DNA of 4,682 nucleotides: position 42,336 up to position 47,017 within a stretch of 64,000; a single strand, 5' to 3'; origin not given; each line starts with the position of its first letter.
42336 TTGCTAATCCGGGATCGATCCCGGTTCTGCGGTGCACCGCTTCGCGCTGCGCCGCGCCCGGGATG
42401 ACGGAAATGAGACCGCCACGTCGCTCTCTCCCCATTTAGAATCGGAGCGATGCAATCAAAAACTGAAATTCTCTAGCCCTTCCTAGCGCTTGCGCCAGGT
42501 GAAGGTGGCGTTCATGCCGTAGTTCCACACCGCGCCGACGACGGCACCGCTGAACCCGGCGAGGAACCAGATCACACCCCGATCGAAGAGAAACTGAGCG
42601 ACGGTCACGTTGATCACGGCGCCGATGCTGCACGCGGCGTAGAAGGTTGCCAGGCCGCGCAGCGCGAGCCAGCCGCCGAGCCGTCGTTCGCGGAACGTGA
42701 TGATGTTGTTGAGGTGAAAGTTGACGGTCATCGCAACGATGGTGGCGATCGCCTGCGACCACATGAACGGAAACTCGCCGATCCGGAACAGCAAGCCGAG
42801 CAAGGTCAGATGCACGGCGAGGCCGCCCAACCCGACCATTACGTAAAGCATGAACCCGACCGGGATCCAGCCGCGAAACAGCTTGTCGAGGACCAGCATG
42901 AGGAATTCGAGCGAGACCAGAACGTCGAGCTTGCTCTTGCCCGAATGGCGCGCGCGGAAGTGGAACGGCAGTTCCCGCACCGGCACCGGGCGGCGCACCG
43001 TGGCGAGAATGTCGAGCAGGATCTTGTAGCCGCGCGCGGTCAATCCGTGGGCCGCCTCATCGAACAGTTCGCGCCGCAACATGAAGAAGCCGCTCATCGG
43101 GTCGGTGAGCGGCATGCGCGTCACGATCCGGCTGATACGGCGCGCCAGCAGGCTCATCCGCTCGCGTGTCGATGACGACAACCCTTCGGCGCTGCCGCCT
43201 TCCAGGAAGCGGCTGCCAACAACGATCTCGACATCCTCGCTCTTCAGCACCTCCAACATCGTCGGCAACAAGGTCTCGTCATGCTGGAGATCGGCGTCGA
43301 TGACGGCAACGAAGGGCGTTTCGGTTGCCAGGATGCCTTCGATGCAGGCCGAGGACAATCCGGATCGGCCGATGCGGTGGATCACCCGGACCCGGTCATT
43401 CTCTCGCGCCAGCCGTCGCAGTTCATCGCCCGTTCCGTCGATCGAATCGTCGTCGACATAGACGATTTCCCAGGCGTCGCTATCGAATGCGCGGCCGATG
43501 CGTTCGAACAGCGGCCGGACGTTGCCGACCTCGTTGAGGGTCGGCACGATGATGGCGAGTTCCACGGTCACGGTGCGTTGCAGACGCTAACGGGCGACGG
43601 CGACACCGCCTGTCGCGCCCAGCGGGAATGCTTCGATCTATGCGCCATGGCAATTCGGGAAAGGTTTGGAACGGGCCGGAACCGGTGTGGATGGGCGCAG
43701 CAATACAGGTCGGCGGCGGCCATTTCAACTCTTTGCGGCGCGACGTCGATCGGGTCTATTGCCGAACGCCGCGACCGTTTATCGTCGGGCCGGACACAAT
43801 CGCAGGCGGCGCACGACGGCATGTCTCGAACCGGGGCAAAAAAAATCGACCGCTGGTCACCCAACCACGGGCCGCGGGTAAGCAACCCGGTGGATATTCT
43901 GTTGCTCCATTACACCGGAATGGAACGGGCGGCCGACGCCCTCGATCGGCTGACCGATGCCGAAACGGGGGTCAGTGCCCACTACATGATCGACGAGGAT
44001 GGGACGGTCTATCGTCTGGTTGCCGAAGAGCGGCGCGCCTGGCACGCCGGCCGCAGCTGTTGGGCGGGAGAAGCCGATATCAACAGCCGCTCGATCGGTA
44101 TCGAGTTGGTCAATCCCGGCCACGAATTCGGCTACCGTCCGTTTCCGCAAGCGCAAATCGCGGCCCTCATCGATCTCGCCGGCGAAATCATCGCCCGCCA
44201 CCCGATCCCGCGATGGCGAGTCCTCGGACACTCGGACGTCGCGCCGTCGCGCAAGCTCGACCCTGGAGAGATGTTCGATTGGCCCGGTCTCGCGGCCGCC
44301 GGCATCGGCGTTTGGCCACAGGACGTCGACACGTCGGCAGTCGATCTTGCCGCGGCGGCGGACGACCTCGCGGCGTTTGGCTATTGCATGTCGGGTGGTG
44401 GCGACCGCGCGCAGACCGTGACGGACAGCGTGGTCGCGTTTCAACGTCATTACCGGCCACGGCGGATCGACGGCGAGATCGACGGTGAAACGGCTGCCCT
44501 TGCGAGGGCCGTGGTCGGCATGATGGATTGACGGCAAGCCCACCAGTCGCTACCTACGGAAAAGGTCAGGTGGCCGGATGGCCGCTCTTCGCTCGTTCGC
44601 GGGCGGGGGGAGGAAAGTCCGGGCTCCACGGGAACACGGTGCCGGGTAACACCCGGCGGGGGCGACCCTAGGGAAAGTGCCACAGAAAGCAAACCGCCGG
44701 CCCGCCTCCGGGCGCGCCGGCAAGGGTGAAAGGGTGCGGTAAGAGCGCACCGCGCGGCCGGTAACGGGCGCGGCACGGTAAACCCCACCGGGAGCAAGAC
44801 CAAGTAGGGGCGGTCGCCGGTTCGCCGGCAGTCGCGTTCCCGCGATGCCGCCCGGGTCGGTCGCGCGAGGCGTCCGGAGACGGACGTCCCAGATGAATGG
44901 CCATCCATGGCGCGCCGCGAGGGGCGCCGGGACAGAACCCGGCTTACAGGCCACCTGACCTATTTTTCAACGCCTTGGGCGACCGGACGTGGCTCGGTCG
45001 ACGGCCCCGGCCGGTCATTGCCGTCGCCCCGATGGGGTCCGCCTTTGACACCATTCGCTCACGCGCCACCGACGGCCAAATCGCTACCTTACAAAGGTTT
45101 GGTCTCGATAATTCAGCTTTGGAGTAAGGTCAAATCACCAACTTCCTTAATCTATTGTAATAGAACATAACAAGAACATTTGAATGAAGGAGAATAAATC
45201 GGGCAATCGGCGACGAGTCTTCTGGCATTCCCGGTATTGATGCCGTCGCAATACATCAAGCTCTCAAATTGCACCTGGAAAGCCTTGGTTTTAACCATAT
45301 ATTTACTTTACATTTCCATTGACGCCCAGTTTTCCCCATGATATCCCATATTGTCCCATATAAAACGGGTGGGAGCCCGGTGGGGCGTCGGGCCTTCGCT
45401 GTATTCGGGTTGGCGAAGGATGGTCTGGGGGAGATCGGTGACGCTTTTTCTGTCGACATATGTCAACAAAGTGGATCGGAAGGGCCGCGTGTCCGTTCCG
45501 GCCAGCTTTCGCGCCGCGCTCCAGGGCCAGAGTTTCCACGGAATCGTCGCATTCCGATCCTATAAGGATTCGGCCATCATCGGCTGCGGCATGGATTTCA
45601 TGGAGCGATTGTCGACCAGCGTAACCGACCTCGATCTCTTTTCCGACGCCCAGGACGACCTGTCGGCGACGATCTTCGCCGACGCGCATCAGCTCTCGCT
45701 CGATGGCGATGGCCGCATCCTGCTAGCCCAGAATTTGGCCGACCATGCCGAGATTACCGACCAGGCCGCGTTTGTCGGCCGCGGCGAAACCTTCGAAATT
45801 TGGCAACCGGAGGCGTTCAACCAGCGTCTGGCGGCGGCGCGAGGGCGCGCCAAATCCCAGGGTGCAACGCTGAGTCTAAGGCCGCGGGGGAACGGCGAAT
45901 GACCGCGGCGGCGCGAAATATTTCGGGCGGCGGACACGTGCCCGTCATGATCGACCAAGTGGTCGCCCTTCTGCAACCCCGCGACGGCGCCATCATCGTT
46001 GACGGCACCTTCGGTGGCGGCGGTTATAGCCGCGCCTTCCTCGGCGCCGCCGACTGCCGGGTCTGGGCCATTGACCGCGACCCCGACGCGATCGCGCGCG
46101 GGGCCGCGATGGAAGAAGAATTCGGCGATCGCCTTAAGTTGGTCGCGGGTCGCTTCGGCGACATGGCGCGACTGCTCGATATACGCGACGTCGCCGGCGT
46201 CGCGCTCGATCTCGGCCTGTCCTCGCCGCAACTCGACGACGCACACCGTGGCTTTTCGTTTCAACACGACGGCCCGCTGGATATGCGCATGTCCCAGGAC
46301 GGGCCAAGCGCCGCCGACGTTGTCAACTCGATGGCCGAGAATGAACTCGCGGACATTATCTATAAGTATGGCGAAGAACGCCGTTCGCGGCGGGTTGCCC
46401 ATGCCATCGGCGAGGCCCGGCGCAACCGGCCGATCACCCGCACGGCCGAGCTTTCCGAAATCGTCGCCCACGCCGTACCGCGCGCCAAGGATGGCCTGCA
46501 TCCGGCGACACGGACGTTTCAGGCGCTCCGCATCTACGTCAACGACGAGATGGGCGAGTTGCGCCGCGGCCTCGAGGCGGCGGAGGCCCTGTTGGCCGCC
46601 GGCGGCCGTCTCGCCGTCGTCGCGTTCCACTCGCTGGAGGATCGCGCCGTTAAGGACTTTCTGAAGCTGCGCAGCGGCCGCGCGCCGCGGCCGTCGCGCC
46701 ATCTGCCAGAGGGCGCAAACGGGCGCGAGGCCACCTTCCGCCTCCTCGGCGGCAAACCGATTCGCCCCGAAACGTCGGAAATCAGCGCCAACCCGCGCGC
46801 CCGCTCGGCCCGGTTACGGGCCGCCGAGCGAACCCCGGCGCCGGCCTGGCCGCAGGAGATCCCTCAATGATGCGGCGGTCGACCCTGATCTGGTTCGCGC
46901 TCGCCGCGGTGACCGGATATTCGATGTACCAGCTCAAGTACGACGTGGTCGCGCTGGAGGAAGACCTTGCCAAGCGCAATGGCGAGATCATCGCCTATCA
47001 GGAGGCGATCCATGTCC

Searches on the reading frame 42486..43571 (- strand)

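Call 35: search_protein_families(library=pfam, proteins=[window:42486-43571:-])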
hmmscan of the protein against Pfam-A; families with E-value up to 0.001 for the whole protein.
window:42486-43571:- (362 aa): 3 families
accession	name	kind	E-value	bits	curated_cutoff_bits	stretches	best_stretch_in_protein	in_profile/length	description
PF00535.33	Glycos_transf_2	-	3.8e-29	102.2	23.3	1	7-172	2-166/168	Glycosyl transferase family 2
PF04138.20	GtrA_DPMS_TM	-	1.5e-17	64.3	26.1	1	243-359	2-117/117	GtrA/DPMS, transmembrane domain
PF13641.12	Glyco_tranf_2_3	-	1.6e-05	25.5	27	1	5-127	3-129/230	Glycosyltransferase like family 2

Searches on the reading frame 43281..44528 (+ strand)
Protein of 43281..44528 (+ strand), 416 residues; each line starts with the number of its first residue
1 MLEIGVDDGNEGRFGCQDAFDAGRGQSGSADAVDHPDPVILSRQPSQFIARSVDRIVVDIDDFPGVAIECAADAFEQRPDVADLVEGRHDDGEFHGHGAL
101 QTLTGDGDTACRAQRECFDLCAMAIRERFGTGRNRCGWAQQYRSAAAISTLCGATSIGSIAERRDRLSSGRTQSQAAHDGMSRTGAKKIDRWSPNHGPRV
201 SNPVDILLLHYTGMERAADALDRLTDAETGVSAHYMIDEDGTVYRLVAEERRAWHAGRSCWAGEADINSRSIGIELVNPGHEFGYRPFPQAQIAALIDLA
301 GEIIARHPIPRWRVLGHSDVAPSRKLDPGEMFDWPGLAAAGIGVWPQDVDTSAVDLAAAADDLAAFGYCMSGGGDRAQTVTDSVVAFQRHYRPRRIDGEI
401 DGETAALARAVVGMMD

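Call 35: search_protein_families(library=pfam, proteins=[window:43281-44528:+])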
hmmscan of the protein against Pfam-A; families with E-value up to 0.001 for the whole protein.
window:43281-44528:+ (416 aa): 1 family
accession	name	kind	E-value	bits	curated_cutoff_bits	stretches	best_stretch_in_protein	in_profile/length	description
PF01510.30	Amidase_2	-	5.7e-37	127.4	26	1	202-330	3-131/131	N-acetylmuramoyl-L-alanine amidase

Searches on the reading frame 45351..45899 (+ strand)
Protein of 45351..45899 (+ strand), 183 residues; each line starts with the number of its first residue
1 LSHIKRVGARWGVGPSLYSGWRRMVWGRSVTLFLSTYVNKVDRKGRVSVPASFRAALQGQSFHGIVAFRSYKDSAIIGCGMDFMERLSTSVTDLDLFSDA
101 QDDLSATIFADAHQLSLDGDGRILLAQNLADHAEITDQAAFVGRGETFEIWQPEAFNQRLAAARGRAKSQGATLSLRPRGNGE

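Call 35: search_protein_families(library=pfam, proteins=[window:45351-45899:+])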
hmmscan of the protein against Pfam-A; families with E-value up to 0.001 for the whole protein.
window:45351-45899:+ (183 aa): 1 family
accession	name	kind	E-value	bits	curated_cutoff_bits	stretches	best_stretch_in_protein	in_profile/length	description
PF02381.23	MraZ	-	2.1e-19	69.7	23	2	108-162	1-55/72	MraZ protein, putative antitoxin-like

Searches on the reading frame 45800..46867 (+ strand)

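Call 35: search_protein_families(library=pfam, proteins=[window:45800-46867:+])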
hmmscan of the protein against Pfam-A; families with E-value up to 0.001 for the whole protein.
window:45800-46867:+ (356 aa): 1 family
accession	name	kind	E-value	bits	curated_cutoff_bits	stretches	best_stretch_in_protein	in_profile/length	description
PF01795.25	Methyltransf_5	-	1.7e-95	320.5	27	1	46-344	4-308/309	MraW methylase family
